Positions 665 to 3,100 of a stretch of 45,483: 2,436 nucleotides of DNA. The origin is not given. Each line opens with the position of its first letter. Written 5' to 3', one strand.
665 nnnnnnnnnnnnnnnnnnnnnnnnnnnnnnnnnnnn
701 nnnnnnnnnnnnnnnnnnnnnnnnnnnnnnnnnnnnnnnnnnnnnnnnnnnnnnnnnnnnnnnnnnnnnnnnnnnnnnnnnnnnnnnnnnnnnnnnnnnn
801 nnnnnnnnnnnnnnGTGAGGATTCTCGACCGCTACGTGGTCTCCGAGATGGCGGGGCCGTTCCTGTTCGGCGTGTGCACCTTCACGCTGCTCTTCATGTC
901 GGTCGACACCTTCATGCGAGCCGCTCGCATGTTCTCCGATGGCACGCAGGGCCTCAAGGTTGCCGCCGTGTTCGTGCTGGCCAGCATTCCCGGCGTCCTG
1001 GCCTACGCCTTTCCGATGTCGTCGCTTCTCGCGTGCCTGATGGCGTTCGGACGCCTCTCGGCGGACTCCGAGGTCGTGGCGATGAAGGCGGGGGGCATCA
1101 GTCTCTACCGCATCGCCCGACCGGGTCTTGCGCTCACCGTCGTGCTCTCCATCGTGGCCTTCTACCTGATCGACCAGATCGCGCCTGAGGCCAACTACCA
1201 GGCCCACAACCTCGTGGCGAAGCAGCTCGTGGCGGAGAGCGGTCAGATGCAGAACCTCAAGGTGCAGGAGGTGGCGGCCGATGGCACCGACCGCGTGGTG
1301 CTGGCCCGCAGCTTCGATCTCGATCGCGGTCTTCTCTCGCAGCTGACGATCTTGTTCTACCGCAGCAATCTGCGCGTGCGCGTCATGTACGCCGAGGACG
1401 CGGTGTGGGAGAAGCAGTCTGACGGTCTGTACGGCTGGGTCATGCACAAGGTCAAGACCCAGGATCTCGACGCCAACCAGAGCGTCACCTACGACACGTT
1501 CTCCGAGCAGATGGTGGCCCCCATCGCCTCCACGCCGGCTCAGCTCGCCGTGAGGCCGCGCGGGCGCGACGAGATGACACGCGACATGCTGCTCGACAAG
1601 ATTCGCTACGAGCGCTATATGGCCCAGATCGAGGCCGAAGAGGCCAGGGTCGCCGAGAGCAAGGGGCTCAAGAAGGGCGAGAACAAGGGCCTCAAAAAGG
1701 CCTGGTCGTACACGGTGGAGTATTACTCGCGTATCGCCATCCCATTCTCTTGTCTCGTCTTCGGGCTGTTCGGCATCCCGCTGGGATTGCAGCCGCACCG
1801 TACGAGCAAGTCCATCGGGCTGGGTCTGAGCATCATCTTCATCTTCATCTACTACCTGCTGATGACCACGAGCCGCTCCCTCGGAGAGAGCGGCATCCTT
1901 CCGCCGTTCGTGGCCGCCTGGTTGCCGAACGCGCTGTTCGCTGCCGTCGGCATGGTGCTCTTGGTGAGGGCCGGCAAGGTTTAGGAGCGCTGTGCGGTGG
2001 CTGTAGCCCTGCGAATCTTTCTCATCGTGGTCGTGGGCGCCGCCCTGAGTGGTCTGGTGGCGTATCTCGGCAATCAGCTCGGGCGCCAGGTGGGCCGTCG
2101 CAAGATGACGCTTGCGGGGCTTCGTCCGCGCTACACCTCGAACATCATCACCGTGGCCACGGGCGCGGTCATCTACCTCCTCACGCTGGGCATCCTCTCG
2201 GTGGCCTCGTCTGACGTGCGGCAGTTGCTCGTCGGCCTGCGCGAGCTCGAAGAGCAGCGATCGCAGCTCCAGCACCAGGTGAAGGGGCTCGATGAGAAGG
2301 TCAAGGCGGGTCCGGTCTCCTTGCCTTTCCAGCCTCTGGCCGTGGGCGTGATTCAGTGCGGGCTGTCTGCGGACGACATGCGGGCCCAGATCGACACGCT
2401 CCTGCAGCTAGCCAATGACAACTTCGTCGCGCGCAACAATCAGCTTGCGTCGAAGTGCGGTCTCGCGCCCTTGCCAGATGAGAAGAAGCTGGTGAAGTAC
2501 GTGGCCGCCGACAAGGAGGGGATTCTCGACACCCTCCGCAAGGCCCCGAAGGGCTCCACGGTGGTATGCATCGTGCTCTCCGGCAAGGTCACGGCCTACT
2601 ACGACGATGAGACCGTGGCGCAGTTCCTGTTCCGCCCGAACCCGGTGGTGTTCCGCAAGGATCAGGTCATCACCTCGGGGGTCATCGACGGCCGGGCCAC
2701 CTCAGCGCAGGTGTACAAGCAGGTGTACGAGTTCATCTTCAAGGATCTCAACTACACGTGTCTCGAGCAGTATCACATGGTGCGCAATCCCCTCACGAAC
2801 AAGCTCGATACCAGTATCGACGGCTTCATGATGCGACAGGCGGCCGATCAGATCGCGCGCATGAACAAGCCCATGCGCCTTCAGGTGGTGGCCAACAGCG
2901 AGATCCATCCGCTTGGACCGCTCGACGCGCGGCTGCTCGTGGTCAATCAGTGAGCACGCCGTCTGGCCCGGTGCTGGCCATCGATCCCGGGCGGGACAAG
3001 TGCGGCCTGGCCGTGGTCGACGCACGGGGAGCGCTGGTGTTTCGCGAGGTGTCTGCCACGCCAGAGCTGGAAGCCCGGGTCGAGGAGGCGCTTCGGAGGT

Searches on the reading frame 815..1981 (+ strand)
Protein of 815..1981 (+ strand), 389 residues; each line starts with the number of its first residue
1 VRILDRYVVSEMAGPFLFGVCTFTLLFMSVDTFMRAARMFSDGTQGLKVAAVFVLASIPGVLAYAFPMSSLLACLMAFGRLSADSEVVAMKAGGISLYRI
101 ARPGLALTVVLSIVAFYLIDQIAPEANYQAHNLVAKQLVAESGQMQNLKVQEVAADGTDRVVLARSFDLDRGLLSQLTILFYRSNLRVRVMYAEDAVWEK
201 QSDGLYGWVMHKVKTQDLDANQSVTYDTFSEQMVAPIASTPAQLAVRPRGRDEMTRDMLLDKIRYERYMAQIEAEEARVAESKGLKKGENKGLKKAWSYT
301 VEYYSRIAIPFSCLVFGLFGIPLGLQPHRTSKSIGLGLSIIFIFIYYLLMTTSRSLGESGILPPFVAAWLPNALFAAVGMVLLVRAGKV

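Call 55: search_protein_families(library=pfam, proteins=[window:815-1981:+], max_evalue=0.0001)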
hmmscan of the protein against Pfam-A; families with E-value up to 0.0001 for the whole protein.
window:815-1981:+ (389 aa): 1 family
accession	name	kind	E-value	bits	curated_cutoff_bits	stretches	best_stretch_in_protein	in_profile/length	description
PF03739.19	LptF_LptG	-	1.5e-82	277.9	27.9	1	6-385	1-353/353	Lipopolysaccharide export system permease LptF/LptG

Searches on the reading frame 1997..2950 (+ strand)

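Call 55: search_protein_families(library=pfam, proteins=[window:1997-2950:+], max_evalue=0.0001)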
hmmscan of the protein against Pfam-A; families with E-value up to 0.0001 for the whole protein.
window:1997-2950:+ (318 aa): 1 family
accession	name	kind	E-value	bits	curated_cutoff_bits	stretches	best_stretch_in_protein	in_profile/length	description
PF11283.13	DUF3084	-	7.5e-22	77.5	25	1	9-81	3-75/77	Protein of unknown function (DUF3084)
